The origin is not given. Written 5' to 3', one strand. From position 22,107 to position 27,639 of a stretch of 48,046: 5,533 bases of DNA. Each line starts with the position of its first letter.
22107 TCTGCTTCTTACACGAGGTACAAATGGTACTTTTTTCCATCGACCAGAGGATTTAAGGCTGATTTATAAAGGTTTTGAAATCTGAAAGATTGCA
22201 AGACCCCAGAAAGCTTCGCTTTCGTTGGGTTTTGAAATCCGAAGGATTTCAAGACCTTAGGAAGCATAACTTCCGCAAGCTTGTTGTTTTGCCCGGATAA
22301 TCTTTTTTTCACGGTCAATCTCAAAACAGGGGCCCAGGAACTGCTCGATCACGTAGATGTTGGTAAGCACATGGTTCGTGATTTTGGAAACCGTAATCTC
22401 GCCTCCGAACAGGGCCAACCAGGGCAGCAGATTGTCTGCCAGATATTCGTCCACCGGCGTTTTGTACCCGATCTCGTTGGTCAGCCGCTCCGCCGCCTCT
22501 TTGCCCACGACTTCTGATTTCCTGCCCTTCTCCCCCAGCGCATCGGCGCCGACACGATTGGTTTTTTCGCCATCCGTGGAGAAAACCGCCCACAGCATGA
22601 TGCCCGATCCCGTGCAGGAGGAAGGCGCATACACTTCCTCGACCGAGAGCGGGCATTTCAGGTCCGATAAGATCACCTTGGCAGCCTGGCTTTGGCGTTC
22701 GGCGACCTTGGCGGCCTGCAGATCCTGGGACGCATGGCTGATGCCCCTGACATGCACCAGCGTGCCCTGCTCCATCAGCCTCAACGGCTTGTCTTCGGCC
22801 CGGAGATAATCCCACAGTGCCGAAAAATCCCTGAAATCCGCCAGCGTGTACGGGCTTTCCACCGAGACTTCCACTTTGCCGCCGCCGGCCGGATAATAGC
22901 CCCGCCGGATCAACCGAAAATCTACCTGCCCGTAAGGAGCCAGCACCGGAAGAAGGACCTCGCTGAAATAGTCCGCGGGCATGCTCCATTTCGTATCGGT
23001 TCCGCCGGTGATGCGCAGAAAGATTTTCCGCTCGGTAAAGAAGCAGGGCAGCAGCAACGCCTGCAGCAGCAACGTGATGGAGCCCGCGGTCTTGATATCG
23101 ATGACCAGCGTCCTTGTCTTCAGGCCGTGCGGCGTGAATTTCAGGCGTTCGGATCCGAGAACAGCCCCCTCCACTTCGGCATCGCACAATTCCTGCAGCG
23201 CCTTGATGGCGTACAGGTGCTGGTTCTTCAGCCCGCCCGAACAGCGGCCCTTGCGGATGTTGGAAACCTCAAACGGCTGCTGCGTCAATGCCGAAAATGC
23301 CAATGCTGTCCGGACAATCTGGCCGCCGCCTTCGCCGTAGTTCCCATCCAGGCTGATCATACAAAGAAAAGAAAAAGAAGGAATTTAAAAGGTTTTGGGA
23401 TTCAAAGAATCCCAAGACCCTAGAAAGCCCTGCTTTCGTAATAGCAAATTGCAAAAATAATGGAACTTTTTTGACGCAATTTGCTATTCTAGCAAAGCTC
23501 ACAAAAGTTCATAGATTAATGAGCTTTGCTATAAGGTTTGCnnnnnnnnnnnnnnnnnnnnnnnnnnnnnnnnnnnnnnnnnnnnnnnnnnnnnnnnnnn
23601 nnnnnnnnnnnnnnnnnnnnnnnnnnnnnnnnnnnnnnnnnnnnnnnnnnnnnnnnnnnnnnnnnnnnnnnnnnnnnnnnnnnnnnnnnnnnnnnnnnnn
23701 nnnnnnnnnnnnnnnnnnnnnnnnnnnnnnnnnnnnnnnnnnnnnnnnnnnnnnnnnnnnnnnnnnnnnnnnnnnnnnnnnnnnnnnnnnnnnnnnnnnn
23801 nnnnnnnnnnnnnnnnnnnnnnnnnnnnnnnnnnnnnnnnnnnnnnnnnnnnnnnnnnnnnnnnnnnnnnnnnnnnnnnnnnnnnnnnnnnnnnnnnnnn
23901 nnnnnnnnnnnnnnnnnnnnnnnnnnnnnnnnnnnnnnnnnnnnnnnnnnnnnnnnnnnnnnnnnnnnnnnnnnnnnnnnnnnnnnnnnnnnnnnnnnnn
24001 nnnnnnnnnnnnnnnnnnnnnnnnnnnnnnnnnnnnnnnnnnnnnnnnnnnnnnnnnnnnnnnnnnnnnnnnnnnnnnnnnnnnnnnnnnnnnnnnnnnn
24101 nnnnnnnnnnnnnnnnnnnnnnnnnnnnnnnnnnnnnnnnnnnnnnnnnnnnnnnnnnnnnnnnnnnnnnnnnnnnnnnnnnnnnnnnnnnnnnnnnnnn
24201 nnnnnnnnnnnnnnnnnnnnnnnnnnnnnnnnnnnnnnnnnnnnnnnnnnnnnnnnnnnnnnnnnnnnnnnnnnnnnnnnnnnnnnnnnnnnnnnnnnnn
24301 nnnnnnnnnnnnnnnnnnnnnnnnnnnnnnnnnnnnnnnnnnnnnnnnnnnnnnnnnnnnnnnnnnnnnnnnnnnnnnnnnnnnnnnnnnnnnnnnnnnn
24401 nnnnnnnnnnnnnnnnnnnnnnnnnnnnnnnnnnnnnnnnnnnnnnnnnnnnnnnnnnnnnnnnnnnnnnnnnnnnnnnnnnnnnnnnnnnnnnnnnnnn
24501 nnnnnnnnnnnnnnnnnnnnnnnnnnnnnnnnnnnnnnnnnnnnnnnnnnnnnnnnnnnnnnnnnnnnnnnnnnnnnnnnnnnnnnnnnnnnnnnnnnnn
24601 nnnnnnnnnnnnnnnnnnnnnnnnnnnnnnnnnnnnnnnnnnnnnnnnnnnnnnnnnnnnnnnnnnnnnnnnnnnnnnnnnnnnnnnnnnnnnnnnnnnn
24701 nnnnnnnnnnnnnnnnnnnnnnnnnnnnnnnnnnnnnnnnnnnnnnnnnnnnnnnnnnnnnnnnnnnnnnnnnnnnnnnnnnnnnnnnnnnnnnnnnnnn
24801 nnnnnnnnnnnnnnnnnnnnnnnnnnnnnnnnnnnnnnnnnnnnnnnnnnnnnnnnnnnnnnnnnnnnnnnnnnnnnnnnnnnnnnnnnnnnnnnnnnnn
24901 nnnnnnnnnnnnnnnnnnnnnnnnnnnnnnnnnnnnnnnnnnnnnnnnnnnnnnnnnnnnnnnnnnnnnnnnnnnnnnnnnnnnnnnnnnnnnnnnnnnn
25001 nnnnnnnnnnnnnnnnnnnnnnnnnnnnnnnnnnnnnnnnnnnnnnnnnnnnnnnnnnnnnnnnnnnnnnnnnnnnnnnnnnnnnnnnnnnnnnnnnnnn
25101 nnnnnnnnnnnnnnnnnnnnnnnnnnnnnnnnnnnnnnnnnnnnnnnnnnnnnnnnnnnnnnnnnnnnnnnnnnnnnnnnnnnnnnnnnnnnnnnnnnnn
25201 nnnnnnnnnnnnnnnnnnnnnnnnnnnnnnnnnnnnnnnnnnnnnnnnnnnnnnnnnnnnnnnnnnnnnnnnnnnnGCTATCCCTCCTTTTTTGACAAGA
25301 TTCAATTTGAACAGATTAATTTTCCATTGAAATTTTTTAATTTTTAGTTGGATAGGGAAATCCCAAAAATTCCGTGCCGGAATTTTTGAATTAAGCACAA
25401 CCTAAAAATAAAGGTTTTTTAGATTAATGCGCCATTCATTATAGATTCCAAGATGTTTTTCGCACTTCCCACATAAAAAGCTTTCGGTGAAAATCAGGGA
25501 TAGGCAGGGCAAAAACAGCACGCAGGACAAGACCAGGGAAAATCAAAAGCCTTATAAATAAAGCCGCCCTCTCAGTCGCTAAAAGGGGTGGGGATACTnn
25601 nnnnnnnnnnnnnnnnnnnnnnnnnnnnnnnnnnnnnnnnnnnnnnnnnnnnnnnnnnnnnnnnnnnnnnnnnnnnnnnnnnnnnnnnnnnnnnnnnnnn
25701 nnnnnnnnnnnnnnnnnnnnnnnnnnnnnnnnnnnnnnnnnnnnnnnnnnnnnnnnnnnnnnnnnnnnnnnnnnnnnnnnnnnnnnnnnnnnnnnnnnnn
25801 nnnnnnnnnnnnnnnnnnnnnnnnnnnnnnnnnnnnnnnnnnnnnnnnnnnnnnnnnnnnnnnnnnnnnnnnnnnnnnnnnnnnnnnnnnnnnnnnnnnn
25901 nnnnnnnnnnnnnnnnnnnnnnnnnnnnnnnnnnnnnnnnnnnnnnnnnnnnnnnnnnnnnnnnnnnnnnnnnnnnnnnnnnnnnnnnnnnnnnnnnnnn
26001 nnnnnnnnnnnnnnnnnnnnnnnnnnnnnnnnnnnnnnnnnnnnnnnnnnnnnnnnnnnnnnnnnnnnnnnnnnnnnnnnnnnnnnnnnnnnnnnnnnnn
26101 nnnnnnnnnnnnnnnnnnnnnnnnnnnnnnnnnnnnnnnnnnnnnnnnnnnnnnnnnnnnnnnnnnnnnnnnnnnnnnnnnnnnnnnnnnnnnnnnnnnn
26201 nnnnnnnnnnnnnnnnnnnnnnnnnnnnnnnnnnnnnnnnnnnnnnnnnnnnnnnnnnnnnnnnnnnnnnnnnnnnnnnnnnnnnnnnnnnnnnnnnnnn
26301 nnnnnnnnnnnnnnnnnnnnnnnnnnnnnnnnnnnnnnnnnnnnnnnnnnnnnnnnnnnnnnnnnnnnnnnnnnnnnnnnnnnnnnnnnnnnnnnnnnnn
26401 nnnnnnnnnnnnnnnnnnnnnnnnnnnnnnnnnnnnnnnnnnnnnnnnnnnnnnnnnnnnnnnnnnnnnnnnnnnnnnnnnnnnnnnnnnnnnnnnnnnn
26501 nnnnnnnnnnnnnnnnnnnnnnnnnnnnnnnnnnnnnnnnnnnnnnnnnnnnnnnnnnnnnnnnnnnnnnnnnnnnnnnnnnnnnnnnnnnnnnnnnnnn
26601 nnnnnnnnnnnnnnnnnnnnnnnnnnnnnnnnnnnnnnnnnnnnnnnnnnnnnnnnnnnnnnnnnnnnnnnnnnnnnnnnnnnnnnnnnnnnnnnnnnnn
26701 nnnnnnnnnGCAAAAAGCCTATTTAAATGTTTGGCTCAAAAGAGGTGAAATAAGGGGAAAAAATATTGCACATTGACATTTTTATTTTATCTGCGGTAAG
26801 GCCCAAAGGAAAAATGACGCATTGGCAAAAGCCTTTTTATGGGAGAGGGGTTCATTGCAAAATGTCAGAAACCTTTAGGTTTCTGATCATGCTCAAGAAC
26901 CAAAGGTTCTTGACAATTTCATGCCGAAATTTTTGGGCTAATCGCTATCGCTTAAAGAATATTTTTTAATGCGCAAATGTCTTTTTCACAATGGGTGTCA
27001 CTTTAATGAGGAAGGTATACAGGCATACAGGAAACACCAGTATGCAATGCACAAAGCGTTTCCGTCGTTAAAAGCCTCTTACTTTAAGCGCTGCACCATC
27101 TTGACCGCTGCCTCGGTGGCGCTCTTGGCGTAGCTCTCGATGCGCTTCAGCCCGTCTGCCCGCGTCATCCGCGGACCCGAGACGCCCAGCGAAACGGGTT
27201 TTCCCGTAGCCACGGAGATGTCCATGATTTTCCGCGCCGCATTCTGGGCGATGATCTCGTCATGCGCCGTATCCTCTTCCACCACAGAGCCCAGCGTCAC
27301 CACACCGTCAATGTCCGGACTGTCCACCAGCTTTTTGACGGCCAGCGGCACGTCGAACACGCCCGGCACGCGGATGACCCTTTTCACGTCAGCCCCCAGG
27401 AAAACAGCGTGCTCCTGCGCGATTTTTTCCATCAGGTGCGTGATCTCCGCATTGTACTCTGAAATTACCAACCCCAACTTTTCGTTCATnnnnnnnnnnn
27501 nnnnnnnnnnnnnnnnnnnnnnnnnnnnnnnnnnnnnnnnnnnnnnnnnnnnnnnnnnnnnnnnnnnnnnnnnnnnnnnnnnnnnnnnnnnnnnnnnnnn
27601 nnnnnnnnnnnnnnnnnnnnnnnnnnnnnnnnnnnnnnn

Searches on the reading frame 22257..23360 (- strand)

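Call 11: search_protein_families(library=pfam, proteins=[window:22257-23360:-], max_evalue=0.01)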
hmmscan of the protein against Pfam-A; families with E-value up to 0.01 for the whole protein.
window:22257-23360:- (367 aa): 2 families
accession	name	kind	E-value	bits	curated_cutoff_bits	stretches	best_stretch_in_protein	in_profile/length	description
PF01137.26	RTC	-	7.1e-70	235.1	27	1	8-348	1-221/221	RNA 3'-terminal phosphate cyclase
PF05189.18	RTC_insert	-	7.1e-17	62.1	23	1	197-297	2-101/102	RNA 3'-terminal phosphate cyclase (RTC), insert domain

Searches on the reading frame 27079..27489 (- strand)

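Call 56: search_protein_families(library=pfam, proteins=[window:27079-27489:-], max_evalue=0.001)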
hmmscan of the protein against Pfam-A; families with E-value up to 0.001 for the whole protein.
window:27079-27489:- (136 aa): 1 family
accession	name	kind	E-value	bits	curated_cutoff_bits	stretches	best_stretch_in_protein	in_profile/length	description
PF00885.24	DMRL_synthase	-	1.4e-32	112.9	26.7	1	4-135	3-138/139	6,7-dimethyl-8-ribityllumazine synthase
